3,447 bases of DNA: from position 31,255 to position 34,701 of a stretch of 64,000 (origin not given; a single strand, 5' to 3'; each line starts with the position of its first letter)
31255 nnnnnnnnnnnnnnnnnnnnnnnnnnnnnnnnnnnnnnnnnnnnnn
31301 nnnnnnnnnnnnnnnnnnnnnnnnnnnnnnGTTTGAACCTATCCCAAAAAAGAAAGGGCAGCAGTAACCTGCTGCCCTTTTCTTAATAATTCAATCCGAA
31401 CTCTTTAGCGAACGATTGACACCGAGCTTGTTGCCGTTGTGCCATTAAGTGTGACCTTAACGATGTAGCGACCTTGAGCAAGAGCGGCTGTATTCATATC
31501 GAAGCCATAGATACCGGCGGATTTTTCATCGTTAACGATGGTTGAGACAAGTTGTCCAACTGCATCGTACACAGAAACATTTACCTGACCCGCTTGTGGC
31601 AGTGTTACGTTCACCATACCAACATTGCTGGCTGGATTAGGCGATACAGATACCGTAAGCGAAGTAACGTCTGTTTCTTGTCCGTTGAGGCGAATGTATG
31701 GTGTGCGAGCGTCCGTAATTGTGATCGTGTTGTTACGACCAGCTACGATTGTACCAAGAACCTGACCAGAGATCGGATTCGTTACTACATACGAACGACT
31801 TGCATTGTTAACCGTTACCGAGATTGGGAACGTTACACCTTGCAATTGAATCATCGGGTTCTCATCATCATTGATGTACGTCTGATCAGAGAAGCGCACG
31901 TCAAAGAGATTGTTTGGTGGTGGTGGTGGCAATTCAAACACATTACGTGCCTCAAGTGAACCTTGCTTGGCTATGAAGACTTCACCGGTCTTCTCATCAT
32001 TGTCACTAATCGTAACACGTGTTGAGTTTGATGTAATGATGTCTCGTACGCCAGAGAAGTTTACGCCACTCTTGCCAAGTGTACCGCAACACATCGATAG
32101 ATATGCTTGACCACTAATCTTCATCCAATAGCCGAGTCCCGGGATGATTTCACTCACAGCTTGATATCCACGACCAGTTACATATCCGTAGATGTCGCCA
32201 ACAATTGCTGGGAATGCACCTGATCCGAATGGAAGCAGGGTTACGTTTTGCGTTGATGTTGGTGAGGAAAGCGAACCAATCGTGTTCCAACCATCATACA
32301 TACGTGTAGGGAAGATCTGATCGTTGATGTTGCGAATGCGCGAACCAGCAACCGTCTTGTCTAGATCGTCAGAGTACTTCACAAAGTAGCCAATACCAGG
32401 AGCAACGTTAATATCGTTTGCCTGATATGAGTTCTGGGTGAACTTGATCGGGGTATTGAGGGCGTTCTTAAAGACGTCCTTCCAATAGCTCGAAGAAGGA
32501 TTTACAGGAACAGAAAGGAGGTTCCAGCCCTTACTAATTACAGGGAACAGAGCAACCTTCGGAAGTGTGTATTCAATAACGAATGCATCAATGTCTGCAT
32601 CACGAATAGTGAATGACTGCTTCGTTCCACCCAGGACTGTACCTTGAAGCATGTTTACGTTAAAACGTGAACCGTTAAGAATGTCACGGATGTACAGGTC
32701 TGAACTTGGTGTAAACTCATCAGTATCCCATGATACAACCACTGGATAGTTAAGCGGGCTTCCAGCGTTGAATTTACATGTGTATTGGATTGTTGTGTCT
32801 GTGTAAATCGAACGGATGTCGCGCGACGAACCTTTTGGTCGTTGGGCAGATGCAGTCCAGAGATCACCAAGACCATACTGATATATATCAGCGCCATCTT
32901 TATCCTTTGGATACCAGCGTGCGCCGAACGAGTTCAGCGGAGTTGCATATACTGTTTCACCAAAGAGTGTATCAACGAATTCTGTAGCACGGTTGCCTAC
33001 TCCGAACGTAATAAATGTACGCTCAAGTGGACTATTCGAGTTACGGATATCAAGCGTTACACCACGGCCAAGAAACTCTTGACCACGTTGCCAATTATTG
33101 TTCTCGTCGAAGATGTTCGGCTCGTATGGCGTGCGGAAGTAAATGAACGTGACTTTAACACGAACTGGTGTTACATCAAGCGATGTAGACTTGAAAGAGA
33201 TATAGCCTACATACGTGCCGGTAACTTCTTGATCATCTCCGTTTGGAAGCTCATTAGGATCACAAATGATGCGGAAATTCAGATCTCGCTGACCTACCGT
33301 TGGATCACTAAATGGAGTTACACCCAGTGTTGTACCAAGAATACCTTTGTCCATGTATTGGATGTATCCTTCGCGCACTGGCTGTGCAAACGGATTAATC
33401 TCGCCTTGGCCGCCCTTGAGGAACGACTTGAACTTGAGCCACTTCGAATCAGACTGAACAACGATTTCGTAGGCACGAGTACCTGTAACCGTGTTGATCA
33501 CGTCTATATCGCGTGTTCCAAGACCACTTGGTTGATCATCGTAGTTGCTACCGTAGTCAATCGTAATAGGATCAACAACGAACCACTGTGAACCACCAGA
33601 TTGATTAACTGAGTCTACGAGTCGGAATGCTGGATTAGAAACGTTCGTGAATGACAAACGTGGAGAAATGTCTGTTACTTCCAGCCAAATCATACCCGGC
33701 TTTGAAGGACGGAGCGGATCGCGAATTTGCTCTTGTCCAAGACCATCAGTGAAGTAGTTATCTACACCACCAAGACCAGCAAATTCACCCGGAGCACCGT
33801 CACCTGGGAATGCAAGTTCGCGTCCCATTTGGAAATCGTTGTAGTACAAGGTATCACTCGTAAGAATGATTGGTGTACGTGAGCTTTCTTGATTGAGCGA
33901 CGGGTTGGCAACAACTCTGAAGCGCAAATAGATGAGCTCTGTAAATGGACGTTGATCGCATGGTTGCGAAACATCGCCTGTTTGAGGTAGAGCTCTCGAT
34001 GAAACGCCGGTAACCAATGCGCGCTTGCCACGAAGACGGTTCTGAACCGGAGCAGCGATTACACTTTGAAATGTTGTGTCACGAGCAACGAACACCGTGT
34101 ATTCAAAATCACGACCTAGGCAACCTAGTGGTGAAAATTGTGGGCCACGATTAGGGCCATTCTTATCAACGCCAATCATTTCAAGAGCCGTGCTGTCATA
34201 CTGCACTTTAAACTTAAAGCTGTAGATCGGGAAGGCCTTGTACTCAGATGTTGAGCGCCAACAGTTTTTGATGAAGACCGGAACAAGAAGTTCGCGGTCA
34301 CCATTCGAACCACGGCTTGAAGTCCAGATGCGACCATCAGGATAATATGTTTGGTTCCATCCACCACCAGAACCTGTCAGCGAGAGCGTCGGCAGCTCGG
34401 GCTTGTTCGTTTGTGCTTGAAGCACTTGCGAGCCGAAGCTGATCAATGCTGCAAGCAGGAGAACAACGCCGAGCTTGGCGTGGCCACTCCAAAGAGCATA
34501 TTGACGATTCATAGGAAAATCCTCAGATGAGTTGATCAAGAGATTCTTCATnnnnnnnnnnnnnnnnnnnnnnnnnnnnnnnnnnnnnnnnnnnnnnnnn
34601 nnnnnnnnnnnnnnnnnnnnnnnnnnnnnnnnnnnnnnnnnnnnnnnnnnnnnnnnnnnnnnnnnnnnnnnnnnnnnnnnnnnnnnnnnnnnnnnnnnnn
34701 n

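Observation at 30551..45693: Cluster of T9SS-secreted cohesin-, dockerin- and adhesin-bearing proteins: candidate non-cellulosomal surface complex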

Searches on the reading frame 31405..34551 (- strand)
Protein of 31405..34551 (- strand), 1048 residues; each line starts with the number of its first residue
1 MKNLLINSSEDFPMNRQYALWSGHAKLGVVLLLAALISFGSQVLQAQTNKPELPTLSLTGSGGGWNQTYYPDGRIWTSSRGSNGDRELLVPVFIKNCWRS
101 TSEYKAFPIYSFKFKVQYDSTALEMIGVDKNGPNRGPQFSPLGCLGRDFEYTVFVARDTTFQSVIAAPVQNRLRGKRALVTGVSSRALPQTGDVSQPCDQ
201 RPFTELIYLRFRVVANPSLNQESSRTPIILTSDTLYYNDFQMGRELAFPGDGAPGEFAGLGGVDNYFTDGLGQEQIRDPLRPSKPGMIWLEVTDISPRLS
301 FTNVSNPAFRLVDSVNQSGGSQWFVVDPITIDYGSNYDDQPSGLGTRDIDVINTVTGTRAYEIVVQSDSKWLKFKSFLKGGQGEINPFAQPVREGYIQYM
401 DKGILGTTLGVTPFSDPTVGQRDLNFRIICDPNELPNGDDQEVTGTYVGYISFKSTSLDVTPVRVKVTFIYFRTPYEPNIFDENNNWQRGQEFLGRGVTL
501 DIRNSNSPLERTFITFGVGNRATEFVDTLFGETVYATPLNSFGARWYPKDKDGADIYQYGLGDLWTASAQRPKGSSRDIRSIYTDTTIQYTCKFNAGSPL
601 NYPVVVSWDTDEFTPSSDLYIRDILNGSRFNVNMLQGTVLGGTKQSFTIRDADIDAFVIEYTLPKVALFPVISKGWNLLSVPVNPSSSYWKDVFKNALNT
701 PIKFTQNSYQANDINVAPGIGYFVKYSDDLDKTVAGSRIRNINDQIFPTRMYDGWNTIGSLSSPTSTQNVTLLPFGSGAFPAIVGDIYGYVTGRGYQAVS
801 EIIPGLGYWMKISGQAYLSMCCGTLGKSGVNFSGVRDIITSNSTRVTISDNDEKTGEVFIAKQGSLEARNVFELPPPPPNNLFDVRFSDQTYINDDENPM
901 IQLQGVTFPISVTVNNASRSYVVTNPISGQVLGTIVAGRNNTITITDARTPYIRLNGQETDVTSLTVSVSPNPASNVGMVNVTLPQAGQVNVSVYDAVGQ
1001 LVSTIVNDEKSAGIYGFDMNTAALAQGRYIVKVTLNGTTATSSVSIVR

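Call 4: search_protein_families(library=pfam, proteins=[window:31405-34551:-], max_evalue=1)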
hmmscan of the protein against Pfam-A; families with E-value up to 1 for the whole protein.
window:31405-34551:- (1048 aa): 3 families
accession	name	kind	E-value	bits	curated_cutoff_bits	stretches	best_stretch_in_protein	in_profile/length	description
PF18962.6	Por_Secre_tail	-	8.8e-08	32.8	27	1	970-1043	2-72/75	Secretion system C-terminal sorting domain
PF13860.13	FlgD_ig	-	3e-05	24.3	27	1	983-1035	17-75/79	FlgD Ig-like domain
PF03199.21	GSH_synthase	-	0.24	12.4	20.9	1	463-488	61-86/107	Eukaryotic glutathione synthase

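Call 5: search_protein_families(library=ncbifam, proteins=[window:31405-34551:-], max_evalue=1)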
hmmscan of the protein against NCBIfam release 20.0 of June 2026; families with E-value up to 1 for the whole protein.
window:31405-34551:- (1048 aa): 6 families
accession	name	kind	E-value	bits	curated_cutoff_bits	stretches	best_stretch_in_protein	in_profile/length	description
TIGR04183.1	Por_Secre_tail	domain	6.6e-09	35.6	23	1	969-1044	1-69/72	T9SS type A sorting domain-containing protein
NF038113.1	T9SSA_dep_M36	equivalog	5.7e-06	24.8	885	1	961-1044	787-866/869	T9SS-dependent M36 family metallopeptidase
NF005176.1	PRK06655.1-1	equivalog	0.00021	21.3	230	1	962-1039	73-155/197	flagellar hook assembly protein FlgD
NF050177.1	TapA_OM_Porphy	equivalog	0.0017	17.2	500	1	949-1035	452-532/544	TapA/TapC family T9SS-dependent outer membrane protein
NF009277.0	PRK12634.1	equivalog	0.0067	16.5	333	1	957-1043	94-182/221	flagellar basal body rod modification protein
NF052644.1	T9SS_DNase_Rie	equivalog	0.012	15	260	1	982-1042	192-246/251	T9SS-dependent surface endonuclease, AS87_RS02955 family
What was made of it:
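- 31405..34551 (-): p1048 (1048-aa ORF; 1035 aa from Met14 at 34512). Its start codon overlaps the p380 stop (ATGA). TIGR04183 scores 35.6 bits (call 5).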

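Call 8: search_solved_structures(query=window:31405-34551:-, max_evalue=10)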
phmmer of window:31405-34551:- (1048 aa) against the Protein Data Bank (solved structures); distinct sequences matched with E-value up to 10: 0.

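Call 37: find_homologous_proteins(query=window:31405-34512:-, max_evalue=0.001)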
Query window:31405-34512:- (1035 aa): 90 proteins with E <= 0.001 among 8000 candidates.
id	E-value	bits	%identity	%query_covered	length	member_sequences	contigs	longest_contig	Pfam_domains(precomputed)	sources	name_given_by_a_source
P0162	0.0e+0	2362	100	100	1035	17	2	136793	PF18962.8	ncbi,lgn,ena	-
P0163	0.0e+0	2084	85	100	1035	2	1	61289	PF18962.8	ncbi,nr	ncbi:MAG: T9SS type A sorting domain-containing protein [Candidatus Kapabacteria bacterium]|nr:T9SS 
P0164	0.0e+0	2056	84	100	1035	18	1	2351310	PF18962.8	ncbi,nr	ncbi:MAG: T9SS type A sorting domain-containing protein [Ignavibacteria bacterium]|nr:T9SS type A so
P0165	0.0e+0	1998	82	100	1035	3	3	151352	-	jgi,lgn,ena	-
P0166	0.0e+0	1920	79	99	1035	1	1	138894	PF18962.8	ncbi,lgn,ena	-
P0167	0.0e+0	1918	79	100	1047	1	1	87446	-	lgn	-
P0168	0.0e+0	1903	78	100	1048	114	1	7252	PF18962.8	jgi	jgi:hypothetical protein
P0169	0.0e+0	1844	76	100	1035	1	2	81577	PF18962.8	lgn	-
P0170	0.0e+0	1730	71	99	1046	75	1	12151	-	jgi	-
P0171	0.0e+0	1701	69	99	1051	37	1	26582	PF18962.8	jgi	jgi:hypothetical protein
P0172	0.0e+0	1671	68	99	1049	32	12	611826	-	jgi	jgi:hypothetical protein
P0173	0.0e+0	1651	68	99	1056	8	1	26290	PF18962.8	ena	-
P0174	0.0e+0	1625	67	99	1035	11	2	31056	-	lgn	-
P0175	0.0e+0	1598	66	99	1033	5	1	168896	PF18962.8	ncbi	-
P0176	0.0e+0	1596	66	100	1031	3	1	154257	PF18962.8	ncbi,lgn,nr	ncbi:MAG: T9SS type A sorting domain-containing protein [Ignavibacteria bacterium]|nr:T9SS type A so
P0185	0.0e+0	1533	64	100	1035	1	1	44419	PF18962.8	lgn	-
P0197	0.0e+0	1483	60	100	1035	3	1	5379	PF18962.8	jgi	jgi:hypothetical protein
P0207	0.0e+0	1402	58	99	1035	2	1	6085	PF18962.8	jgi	jgi:hypothetical protein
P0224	1.1e-178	615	36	100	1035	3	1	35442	PF18962.8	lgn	-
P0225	1.1e-178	615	36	100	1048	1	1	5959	PF18962.8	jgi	jgi:hypothetical protein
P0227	9.2e-178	612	36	100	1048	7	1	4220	PF18962.8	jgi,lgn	jgi:hypothetical protein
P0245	1.1e-153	532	33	100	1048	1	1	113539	PF18962.8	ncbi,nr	ncbi:MAG: T9SS type A sorting domain-containing protein [Ignavibacteria bacterium]|nr:T9SS type A so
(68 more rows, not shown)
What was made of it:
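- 31405..34551 (-): There are 90 homologues at 28-100% identity (call 37).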

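Call 42: search_protein_families(library=pfam, alignment_id=A3, max_evalue=10)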
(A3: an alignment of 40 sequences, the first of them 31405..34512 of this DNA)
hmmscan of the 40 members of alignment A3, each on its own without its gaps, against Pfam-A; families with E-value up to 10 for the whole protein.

A. member 1, window:31405-34512:- (1035 aa): 4 families
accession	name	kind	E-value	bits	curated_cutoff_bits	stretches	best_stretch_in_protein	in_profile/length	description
PF18962.6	Por_Secre_tail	-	8.5e-08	32.8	27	1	957-1030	2-72/75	Secretion system C-terminal sorting domain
PF13860.13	FlgD_ig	-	2.9e-05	24.4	27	1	970-1022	17-75/79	FlgD Ig-like domain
PF03199.21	GSH_synthase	-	0.23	12.4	20.9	1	450-475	61-86/107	Eukaryotic glutathione synthase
PF19077.6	Big_13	-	6.9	7.7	27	1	925-980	16-67/102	Bacterial Ig-like domain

B. families by the number of members that match (of 40 scanned): 20 families
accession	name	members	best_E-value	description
PF18962.6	Por_Secre_tail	40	1.9e-11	Secretion system C-terminal sorting domain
PF13860.13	FlgD_ig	29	2.2e-06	FlgD Ig-like domain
PF23057.1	RBD_ZCCHC3_1st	9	0.014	ZCCHC3, first RNA-binding domain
PF03199.21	GSH_synthase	7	0.037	Eukaryotic glutathione synthase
PF00963.24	Cohesin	6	0.013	Cohesin domain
PF13585.12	CHU_C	3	0.0098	CHU_C Type IX secretion signal domain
PF19077.6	Big_13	2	1.6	Bacterial Ig-like domain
PF04151.21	PPC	1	0.0015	Bacterial pre-peptidase C-terminal domain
PF20508.3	DUF6734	1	0.0051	Family of unknown function (DUF6734)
PF17141.9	DUF5114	1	0.021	Domain of unknown function (DUF5114)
PF03413.25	PepSY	1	0.028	Peptidase propeptide and YPEB domain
PF16967.11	TcfC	1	0.06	E-set like domain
PF21464.2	flgE_D3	1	0.088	Flagellar hook protein FlgE, D3 domain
PF22394.2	AfAlkA-like_TBP-like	1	0.2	AfAlkA-like, TATA-box binding protein-like domain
PF09154.16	Alpha-amy_C_pro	1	0.23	Alpha-amylase C-terminal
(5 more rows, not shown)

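Call 43: search_solved_structures(query=A3, max_evalue=10, show_alignments=0)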
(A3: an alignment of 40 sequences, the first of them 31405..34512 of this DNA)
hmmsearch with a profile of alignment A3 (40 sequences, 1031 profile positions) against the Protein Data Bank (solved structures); distinct sequences matched with E-value up to 10: 1.
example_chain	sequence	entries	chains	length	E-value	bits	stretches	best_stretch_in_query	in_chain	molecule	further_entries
8glj_D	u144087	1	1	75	0.17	12.9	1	950-1027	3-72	Por secretion system C-terminal sorting domain-containing protein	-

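Call 81: list_cluster_members(proteins=[P0162, P0121, P0001])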
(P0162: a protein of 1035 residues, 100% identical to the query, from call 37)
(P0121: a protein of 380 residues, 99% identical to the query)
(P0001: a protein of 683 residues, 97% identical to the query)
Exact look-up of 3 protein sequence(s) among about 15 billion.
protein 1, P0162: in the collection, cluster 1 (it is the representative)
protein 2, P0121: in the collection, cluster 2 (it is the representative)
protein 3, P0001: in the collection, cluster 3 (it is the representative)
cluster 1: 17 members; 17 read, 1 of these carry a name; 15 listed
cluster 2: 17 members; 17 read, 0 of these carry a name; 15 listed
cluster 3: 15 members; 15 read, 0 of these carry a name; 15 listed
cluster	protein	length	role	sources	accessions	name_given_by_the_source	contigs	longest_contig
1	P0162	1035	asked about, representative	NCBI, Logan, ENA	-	-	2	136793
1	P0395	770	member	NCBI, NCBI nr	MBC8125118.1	MAG: T9SS type A sorting domain-containing protein, partial [Candidatus Kapabacteria ... | T9SS type A sorting domain-containing protein [Candidatus Kapabacteria bacterium]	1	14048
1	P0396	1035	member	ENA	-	-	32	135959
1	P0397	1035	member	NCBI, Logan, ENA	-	-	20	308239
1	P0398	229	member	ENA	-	-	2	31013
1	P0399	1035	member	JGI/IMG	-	-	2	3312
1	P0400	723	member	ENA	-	-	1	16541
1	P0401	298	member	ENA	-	-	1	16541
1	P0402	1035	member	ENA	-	-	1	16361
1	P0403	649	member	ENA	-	-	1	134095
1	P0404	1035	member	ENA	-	-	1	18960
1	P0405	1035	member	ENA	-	-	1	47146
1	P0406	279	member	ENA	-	-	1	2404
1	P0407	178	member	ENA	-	-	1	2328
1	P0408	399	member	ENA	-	-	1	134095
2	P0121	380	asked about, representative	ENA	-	-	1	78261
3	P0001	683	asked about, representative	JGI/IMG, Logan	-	-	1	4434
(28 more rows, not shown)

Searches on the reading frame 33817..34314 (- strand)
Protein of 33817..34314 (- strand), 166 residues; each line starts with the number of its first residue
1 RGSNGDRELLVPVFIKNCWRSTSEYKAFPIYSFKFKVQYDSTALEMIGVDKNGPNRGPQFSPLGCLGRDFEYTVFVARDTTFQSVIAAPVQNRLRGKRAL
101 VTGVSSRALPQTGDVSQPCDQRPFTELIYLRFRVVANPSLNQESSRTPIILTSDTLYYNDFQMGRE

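Call 36: search_protein_families(library=pfam, proteins=[window:33817-34314:-], max_evalue=10)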
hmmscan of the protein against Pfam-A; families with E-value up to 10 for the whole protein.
window:33817-34314:- (166 aa): 1 family
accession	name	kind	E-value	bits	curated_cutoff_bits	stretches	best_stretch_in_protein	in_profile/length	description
PF00963.24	Cohesin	-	0.035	14.7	24.1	1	30-52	30-52/139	Cohesin domain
